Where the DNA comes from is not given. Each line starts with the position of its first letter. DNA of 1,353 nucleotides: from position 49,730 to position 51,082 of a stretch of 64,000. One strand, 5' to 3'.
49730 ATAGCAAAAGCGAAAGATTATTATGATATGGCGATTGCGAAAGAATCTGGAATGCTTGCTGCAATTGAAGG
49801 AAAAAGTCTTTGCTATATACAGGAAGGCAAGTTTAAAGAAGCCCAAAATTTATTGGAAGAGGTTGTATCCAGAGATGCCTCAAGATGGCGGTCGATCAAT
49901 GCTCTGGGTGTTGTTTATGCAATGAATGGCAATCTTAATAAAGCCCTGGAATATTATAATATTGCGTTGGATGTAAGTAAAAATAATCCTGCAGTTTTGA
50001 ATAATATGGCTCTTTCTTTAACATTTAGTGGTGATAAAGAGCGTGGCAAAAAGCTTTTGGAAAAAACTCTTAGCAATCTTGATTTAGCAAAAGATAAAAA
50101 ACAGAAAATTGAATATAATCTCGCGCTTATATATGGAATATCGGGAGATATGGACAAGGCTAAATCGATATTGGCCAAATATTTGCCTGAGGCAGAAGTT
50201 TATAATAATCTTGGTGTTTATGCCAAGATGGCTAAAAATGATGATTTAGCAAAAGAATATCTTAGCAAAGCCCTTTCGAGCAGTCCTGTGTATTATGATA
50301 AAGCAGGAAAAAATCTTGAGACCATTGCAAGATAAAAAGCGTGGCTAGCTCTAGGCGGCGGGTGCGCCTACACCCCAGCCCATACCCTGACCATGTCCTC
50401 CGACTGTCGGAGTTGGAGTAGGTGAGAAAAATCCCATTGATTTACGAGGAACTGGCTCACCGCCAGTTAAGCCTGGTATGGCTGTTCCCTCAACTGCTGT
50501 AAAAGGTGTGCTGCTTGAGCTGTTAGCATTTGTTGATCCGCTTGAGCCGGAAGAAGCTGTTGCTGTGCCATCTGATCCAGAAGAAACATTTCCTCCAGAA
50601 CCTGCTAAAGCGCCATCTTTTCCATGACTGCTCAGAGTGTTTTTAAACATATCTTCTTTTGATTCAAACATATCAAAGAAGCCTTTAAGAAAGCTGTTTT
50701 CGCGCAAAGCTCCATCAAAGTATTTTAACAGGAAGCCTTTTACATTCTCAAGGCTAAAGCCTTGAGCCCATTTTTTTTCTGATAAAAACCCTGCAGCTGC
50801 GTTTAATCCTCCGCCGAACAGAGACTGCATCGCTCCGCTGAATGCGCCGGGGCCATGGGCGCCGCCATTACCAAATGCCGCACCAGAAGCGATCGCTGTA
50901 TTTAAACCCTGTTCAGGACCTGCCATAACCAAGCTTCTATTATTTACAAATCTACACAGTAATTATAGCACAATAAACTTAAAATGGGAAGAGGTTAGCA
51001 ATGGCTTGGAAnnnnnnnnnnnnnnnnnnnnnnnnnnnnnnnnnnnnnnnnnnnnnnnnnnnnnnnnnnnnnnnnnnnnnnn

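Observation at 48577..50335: Two small exported proteins sharing a C-terminal YPIY[FL]D tail, followed by a TPR lipoprotein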

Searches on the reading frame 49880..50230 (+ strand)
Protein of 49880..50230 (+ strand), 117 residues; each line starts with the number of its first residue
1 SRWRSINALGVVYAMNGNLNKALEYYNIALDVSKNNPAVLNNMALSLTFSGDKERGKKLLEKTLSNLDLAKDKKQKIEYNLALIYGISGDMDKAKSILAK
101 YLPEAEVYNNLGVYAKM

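Call 56: search_solved_structures(query=window:49880-50230:+, max_evalue=10, show_alignments=0)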
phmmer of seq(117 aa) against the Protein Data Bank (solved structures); distinct sequences matched with E-value up to 10: 103 (the best 60 are shown).
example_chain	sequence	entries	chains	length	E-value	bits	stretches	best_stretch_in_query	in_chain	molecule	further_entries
7obi_A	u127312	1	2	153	2.1e-19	73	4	5-44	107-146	CTPR-rv4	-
9qhb_A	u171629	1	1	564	4.4e-16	62.3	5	9-102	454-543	Engineered tetratricopeptide repeat protein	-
7y4i_A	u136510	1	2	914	6.7e-12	48.8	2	6-64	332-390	Probable UDP-N-acetylglucosamine--peptide N-acetylglucosaminyltransferase SPINDLY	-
8dtf_A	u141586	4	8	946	9.2e-12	48.4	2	6-64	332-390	Probable UDP-N-acetylglucosamine--peptide N-acetylglucosaminyltransferase SPINDLY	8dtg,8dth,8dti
8bu0_A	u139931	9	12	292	1.9e-10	44.1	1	9-96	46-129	Consensus tetratricopeptide repeat protein | Crystal structure of an 8-repeat consensus TPR superhelix with Zinc. | Monomer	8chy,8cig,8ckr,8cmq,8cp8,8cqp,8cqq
9qhc_A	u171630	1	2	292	8e-10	42.2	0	9-64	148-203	Engineered tetratricopeptide repeat protein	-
9gzg_A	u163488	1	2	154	3.3e-09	40.2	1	8-42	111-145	Engineered CTPR protein with glutamic acids for conductivity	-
1na0_A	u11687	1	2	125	2.8e-07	34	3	9-43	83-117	designed protein CTPR3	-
3kd7_A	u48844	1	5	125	3.6e-07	33.6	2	8-42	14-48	CTPR390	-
5w5h_A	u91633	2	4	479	9.4e-07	32.3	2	4-33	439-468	Interferon-induced protein with tetratricopeptide repeats 1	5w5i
6c6k_A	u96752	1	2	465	9.6e-07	32.3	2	4-32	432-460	Interferon-induced protein with tetratricopeptide repeats 1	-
6xt9_D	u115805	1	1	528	2.4e-06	31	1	8-46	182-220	Bardet-Biedl syndrome 4 protein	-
8fwd_0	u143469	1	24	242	3.1e-06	30.6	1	9-70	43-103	O43-rpxdoc-EK1_A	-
2wqh_A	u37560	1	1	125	7.3e-06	29.4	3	9-43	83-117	CTPR3Y3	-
8ch0_A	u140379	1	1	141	7.4e-06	29.4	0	9-36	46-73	Consensus tetratricopeptide repeat protein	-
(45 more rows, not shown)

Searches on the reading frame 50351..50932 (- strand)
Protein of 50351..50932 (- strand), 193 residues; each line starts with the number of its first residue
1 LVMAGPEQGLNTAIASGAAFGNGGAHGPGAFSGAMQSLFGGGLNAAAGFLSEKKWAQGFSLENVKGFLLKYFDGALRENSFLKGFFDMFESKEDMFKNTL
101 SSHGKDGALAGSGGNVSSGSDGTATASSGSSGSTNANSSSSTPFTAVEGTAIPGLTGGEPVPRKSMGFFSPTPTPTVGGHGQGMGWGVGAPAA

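Call 5: search_protein_families(library=pfam, proteins=[window:50351-50932:-], max_evalue=0.01)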
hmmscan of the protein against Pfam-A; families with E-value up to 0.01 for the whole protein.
window:50351-50932:- (193 aa): 0 families
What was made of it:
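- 50351..50926 (-): Gly-rich ORF without a signal peptide, convergent with the TPR gene. It is a recurrent neighbour and its membership in the module is uncertain. No Pfam hit (call 5).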

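Call 6: search_protein_families(library=ncbifam, proteins=[window:50351-50932:-], max_evalue=0.01)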
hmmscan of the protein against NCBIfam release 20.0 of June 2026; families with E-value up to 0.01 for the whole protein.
window:50351-50932:- (193 aa): 0 families
